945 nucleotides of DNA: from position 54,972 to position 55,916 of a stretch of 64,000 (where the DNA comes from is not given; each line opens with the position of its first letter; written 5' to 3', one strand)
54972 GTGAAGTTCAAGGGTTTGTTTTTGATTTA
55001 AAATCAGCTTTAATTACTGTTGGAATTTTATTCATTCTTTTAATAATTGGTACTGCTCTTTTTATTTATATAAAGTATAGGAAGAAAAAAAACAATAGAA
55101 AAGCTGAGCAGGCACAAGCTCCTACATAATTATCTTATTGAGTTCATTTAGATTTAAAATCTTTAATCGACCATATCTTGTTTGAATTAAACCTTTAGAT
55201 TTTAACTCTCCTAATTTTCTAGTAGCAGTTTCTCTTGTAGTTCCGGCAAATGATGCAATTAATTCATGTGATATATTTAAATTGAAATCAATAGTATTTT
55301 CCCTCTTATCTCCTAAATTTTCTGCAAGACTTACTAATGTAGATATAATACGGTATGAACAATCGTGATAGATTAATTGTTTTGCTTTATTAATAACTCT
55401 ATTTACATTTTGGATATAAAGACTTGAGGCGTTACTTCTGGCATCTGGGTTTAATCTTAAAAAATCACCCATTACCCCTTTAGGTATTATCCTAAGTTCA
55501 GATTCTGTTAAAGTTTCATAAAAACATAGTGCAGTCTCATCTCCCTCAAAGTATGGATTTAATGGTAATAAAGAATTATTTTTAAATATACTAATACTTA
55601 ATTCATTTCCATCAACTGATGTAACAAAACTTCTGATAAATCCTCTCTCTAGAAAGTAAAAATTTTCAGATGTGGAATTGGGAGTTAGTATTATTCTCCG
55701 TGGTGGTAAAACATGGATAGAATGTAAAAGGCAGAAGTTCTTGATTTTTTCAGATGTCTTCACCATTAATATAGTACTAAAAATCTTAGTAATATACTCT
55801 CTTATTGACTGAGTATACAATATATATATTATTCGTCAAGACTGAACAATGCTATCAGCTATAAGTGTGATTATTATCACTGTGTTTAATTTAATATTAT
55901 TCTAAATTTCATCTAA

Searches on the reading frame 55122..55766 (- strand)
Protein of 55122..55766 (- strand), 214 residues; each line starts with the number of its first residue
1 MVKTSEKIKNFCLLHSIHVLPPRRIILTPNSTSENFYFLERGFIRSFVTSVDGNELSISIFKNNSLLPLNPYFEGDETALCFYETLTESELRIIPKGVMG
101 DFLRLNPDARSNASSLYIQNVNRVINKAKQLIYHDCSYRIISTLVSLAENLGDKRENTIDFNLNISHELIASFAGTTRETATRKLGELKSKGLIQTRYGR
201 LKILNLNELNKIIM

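Call 4: search_protein_families(library=pfam, proteins=[window:55122-55766:-], max_evalue=0.01)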
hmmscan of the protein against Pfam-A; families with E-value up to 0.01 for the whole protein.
window:55122-55766:- (214 aa): 3 families
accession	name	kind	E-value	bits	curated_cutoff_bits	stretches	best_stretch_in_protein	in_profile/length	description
PF13545.12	HTH_Crp_2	-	4.5e-17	62.2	27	1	139-211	2-69/70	Crp-like helix-turn-helix domain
PF00027.35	cNMP_binding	-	2.6e-07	30.9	27.5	1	19-104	3-87/89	Cyclic nucleotide-binding domain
PF00325.26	Crp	-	6.1e-07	29.5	21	1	163-194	1-32/32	Bacterial regulatory proteins, crp family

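Call 5: search_protein_families(library=ncbifam, proteins=[window:55122-55766:-], max_evalue=0.01)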
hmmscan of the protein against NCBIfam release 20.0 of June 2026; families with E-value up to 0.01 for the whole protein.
window:55122-55766:- (214 aa): 10 families
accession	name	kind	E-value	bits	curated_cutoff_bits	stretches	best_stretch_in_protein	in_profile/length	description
TIGR03697.1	NtcA_cyano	equivalog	1.3e-15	57.7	244.95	1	25-206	3-185/193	global nitrogen regulator NtcA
NF010499.0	PRK13918.1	equivalog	5.2e-12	45.7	274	1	22-212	19-200/205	CRP/FNR family transcriptional regulator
NF008732.0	PRK11753.1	equivalog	8.3e-12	45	266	1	4-197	12-204/214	cAMP-activated global transcriptional regulator CRP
NF053664.1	TransRegPtrACyano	equivalog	4.4e-09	35.9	300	1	134-200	120-186/196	Crp/Fnr family transcriptional regulator PtrA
NF006901.0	PRK09392.1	equivalog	2.7e-08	33.4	211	1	19-209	34-217/236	transcriptional activator FtrB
NF052518.1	TransRegLdrP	equivalog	1.8e-07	31.4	300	1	33-210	17-185/195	transcriptional regulator LdrP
NF050806.1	TransRegFixKCaul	equivalog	9.4e-07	28.3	300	1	73-196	77-196/215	transcriptional regulator FixK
NF045989.1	TransRegFnrLRhodb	equivalog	5.4e-05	22.5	300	1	153-206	174-228/245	transcriptional regulator FnrL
NF008365.0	PRK11161.1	subfamily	0.00013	21.3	228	1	35-212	67-242/250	fumarate/nitrate reduction transcriptional regulator Fnr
TIGR01884.1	cas_HTH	subfamily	0.00093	18.6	60.2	1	165-209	157-201/202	CRISPR-associated CARF protein Csa3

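Call 11: find_encoding_contigs(protein=window:55122-55766:-, flank=6000, max_places=6)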
Protein window:55122-55766:- (214 aa): 1 contig read that carries it; 1 place shown.
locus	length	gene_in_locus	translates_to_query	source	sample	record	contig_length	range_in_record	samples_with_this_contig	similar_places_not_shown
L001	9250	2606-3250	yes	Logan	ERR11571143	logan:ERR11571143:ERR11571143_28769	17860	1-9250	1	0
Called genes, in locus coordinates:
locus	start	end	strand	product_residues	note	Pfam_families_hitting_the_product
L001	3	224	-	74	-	?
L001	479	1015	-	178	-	-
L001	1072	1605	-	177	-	-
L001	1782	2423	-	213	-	-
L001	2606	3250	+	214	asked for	PF00027:cNMP_binding (weak), PF13545:HTH_Crp_2, PF00325:Crp (weak)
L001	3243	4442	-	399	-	-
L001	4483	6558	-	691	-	PF00082:Peptidase_S8, PF19077:Big_13 (faint)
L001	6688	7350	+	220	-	PF18917:LiaI-LiaF-like_TM1 (weak), PF22570:LiaF-TM, PF09922:LiaF-like_C (weak)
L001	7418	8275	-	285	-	PF01323:DSBA (faint), PF13462:Thioredoxin_4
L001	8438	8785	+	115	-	-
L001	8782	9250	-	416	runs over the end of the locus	PF04851:ResIII, PF00270:DEAD, PF00271:Helicase_C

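Call 12: find_related_loci(query=window:55122-55766:-, collection=genome_contigs, flank=6000)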
Query window:55122-55766:- (214 aa) in genome_contigs; peptide patterns used: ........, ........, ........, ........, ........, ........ (x = any residue, [..] = any of these).
287 stretches matched a pattern, but none encodes a relative of the query by tblastn (E <= 1e-3).

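Call 13: find_homologous_proteins(query=window:55122-55766:-, max_evalue=1e-10)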
Query window:55122-55766:- (214 aa): 5 proteins with E <= 1e-10 among 231 candidates.
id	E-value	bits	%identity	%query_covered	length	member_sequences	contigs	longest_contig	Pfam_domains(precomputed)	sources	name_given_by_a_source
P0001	2.8e-134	464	100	100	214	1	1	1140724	PF13545.13,PF00027.36,PF00325.27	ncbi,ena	-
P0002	4.1e-61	225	54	100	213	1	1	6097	PF13545.13,PF00027.36,PF00325.27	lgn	-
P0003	2.4e-60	222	56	88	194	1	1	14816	PF13545.13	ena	-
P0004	1.4e-59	220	52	100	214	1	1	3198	PF13545.13,PF00027.36,PF00325.27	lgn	-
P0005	1.5e-56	210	50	100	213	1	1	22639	PF13545.13,PF00027.36,PF00325.27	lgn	-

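Call 14: find_encoding_contigs(protein=P0002, flank=8000, max_places=3)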
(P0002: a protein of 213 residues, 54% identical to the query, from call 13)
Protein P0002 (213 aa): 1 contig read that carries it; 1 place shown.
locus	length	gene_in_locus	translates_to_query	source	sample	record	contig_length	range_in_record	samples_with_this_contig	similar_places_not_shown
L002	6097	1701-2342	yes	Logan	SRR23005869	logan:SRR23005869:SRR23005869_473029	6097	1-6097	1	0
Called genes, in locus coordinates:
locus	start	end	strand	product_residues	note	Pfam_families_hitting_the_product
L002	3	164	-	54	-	?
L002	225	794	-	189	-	-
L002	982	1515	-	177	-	-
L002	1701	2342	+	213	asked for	PF00027:cNMP_binding, PF13545:HTH_Crp_2, PF00325:Crp (weak)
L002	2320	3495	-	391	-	-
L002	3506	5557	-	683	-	PF00082:Peptidase_S8, PF17957:Big_7 (faint), PF00404:Dockerin_1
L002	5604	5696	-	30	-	-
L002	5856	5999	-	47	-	-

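Call 15: find_encoding_contigs(protein=P0003, flank=8000, max_places=3)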
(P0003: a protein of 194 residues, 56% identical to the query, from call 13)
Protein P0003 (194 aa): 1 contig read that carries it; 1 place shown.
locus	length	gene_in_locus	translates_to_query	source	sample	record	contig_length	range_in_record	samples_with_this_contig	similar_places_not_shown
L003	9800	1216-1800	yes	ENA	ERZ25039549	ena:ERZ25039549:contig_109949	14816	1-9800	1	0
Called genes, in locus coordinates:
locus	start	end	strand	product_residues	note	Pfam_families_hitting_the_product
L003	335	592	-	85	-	-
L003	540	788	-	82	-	-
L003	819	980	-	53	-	-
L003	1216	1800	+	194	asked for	PF13545:HTH_Crp_2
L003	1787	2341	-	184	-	-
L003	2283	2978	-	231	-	-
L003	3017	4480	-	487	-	PF00082:Peptidase_S8, PF19077:Big_13 (faint), PF00404:Dockerin_1 (faint)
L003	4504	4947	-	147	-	-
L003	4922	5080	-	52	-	-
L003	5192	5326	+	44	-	PF18917:LiaI-LiaF-like_TM1 (weak)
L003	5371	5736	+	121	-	PF22570:LiaF-TM (faint)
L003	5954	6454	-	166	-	PF13462:Thioredoxin_4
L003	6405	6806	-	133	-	-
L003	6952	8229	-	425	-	-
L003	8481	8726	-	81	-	PF04070:DUF378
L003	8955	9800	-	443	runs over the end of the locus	PF01794:Ferric_reduct (weak), PF00970:FAD_binding_6 (weak), PF00175:NAD_binding_1, PF08030:NAD_binding_6 (faint)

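Call 16: find_encoding_contigs(protein=P0004, flank=8000, max_places=3)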
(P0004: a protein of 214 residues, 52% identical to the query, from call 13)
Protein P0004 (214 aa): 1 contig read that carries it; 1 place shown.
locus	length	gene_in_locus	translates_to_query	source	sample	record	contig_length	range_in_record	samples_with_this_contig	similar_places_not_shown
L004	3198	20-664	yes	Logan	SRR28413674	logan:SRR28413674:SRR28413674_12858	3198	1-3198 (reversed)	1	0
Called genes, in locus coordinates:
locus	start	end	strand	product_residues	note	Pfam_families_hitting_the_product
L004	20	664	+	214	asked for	PF00027:cNMP_binding, PF13545:HTH_Crp_2, PF00325:Crp (weak)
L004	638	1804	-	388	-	-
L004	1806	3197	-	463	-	?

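Call 17: find_encoding_contigs(protein=P0005, flank=8000, max_places=3)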
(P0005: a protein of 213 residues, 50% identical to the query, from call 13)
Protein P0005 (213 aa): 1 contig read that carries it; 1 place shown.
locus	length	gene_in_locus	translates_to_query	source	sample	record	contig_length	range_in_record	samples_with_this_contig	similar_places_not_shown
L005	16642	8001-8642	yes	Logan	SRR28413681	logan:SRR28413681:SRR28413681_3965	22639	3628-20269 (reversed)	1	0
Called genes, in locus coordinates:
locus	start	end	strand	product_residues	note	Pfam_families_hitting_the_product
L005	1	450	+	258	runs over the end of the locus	PF04377:ATE_C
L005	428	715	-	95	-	PF08984:DUF1858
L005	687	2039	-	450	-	PF00675:Peptidase_M16, PF05193:Peptidase_M16_C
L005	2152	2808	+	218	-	PF01135:PCMT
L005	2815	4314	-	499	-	PF08323:Glyco_transf_5, PF13439:Glyco_transf_4 (faint), PF00534:Glycos_transf_1, PF13692:Glyco_trans_1_4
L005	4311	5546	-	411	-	-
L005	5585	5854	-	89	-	-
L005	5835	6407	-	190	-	-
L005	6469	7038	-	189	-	-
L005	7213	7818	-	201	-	-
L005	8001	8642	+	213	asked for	PF00027:cNMP_binding, PF13545:HTH_Crp_2, PF00325:Crp (weak)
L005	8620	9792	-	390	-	-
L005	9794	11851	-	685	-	PF00082:Peptidase_S8, PF00404:Dockerin_1 (weak)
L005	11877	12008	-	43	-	-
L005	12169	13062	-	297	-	PF01323:DSBA (faint), PF13462:Thioredoxin_4 (weak)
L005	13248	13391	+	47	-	-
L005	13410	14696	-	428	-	PF00270:DEAD, PF04851:ResIII, PF00271:Helicase_C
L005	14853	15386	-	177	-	-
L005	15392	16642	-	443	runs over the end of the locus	PF01794:Ferric_reduct, PF00175:NAD_binding_1, PF08030:NAD_binding_6 (faint)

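Call 22: search_solved_structures(query=window:55122-55766:-, max_evalue=0.001, show_alignments=3)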
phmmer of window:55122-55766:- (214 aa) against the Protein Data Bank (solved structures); distinct sequences matched with E-value up to 0.001: 40.
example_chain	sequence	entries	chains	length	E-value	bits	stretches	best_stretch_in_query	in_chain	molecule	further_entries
8h3v_X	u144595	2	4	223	8.2e-13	52.3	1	23-198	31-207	NtcA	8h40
3la2_A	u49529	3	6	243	1.1e-12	51.9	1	23-198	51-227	Global nitrogen regulator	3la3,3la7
2xgx_A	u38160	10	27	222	2.6e-12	50.7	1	24-206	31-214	GLOBAL NITROGEN REGULATOR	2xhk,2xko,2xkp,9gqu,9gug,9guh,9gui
4bh9_A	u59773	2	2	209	1.3e-10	45.2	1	15-199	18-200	cAMP-activated global transcriptional regulator CRP | CAMP RECEPTOR PROTEIN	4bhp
4i0a_A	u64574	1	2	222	4e-10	43.5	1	15-199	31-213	Catabolite gene activator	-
6dt4_A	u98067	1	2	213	6e-10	43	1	15-199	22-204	Cyclic AMP receptor protein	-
1hw5_A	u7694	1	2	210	6.3e-10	42.9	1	15-199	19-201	CATABOLITE GENE ACTIVATOR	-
4i02_A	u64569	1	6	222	1e-09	42.2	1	15-199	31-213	Catabolite gene activator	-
1i5z_A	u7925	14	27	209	1.2e-09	42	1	15-199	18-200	CATABOLITE GENE ACTIVATOR PROTEIN | CATABOLITE GENE ACTIVATOR PROTEIN (CAP) | PROTEIN (CATABOLITE GENE ACTIVATOR PROTEIN (CAP))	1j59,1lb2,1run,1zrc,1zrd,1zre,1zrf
1g6n_A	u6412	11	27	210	1.2e-09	42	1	15-199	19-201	CATABOLITE GENE ACTIVATOR PROTEIN | PROTEIN (CATABOLITE GENE ACTIVATOR PROTEIN) | Catabolite gene activator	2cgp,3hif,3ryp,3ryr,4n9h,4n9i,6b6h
1cgp_A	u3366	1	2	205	1.3e-09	41.9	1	15-196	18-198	PROTEIN (CATABOLITE GENE ACTIVATOR PROTEIN (CAP))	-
1o3q_A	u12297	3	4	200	1.4e-09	41.7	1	16-199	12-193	CATABOLITE GENE ACTIVATOR PROTEIN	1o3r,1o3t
4hzf_A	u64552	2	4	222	1.4e-09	41.7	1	15-199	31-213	Catabolite gene activator | cAMP-activated global transcriptional regulator CRP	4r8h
4i01_A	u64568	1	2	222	1.4e-09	41.7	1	15-199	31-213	Catabolite gene activator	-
1i6x_A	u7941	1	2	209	1.6e-09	41.6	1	15-199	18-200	CATABOLITE GENE ACTIVATOR PROTEIN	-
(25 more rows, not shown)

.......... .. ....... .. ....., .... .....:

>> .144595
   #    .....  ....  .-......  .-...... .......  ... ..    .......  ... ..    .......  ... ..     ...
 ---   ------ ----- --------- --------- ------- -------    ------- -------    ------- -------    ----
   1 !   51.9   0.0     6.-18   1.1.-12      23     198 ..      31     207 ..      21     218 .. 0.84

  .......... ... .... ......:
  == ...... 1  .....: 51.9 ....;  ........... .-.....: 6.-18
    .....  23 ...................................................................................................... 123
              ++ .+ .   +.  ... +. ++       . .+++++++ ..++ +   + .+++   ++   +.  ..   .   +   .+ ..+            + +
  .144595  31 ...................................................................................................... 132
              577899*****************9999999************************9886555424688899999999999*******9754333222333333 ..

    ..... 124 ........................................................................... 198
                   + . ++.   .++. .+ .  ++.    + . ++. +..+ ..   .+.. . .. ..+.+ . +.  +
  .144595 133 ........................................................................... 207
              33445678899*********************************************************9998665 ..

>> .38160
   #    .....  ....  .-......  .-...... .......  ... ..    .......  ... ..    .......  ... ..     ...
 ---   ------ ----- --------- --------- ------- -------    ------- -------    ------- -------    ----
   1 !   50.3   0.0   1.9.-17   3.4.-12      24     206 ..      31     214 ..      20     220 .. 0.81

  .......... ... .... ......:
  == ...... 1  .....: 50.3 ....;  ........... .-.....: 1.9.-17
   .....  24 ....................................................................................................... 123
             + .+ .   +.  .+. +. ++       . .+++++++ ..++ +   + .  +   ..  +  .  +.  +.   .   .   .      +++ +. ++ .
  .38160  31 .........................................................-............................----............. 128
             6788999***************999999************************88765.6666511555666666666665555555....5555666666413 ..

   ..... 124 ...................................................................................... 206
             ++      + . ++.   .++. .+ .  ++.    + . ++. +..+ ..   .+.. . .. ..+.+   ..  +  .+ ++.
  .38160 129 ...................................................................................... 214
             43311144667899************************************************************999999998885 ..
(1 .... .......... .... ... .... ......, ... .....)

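Call 24: find_related_loci(query=A2, collection=genome_contigs, flank=6000)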
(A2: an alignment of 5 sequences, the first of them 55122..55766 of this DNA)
Query A2 (214 aa) in genome_contigs; peptide patterns used: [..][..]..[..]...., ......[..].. (x = any residue, [..] = any of these).
574 stretches matched a pattern; 472 encode a relative of the query (tblastn E <= 1e-3); the best 80 are kept; 80 distinct loci.
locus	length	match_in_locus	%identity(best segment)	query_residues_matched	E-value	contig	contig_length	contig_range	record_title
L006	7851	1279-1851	26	23-214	2e-18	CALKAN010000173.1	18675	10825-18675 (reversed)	MAG TPA_asm: uncultured Paenibacillaceae bacterium isolate SRR6713629_bin.82_CONCOCT_v1.1_MAG genome assembly, contig: E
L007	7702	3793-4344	27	23-207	4e-18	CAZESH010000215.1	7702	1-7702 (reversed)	MAG TPA_asm: uncultured Bacillales bacterium isolate SRP323688_co1_9 genome assembly, contig: NODE_13664_length_7702_cov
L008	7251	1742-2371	30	11-211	4e-16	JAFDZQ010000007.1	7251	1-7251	MAG: Bacteroidetes bacterium isolate SZAS-88 BACT-KAN-9__7__length-7251, whole genome shotgun sequence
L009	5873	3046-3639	25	10-209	4e-15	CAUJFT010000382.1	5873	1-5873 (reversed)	MAG: Bacteroidota bacterium isolate KLAP112 genome assembly, contig: KLAP112_494103, whole genome shotgun sequence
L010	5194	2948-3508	27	23-210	4e-15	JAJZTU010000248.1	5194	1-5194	MAG: Bacillota bacterium isolate SKS3.bin89 NODE_27383_length_5194_cov_2.729623, whole genome shotgun sequence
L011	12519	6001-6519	26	23-195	6e-15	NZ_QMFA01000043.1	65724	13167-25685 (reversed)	Paenibacillus sp. YN15 scaffold43, whole genome shotgun sequence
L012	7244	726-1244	26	23-195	9e-15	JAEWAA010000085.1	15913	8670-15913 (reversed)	MAG: Bacillota bacterium isolate OH_PBB_190 k127_217107, whole genome shotgun sequence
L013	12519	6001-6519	26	23-195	9e-15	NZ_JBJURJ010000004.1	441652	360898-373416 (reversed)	Paenibacillus mesotrionivorans strain P15 P15_scaffold4, whole genome shotgun sequence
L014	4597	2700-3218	26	23-195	9e-15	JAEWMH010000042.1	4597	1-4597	MAG: Bacillota bacterium isolate OH_PDB_129 k127_1295096, whole genome shotgun sequence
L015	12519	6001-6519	26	23-195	8e-15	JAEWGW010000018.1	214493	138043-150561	MAG: Bacillota bacterium isolate OH_PBlB_45 k127_1217820, whole genome shotgun sequence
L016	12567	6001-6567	31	25-213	1e-14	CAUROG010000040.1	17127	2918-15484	MAG TPA_asm: uncultured Pelosinus sp. isolate ERR9968768_bin.30_MetaWRAP_v1.3_MAG genome assembly, contig: ERZ21616018.1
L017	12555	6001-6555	27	26-212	1e-14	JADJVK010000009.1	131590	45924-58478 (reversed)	MAG: Saprospiraceae bacterium isolate Hjor_18-Q3-R7-51_BATAC.116 tig00006526-10-1312270, whole genome shotgun sequence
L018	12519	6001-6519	25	23-195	3e-14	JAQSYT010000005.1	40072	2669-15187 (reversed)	MAG: Paenibacillaceae bacterium isolate L_E1_T20_B_bin.31 scaffold_953, whole genome shotgun sequence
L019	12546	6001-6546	30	25-207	1e-13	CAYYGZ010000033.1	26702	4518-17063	MAG TPA_asm: uncultured bacterium isolate SRP308112_co1_409 genome assembly, contig: NODE_2502_length_26702_cov_5.392052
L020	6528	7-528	28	34-209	1e-13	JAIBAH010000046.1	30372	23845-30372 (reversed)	MAG: Bacteroidia bacterium isolate SSF10 NODE_28170_length_30372_cov_7.558208, whole genome shotgun sequence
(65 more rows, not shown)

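Call 53: list_cluster_members(proteins=[P0001, P0022, P0021])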
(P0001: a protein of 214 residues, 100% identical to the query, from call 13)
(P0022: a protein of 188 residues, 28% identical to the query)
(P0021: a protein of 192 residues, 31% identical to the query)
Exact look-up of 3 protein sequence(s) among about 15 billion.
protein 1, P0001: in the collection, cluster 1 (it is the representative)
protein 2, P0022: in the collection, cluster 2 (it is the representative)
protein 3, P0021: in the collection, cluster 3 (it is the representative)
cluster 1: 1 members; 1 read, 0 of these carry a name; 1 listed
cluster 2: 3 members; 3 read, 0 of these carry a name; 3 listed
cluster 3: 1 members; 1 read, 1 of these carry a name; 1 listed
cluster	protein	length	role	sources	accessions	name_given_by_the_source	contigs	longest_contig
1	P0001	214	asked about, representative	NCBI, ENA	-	-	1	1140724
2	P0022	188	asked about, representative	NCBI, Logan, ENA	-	-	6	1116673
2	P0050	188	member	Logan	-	-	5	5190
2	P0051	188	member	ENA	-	-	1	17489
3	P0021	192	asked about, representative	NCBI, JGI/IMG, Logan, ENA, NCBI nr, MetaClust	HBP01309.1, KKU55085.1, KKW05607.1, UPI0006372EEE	MAG: hypothetical protein UY41_C0046G0014 [Candidatus Moranbacteria bacterium ... | MAG: hypothetical protein UX75_C0012G0012 [Candidatus Moranbacteria bacterium ... | status=active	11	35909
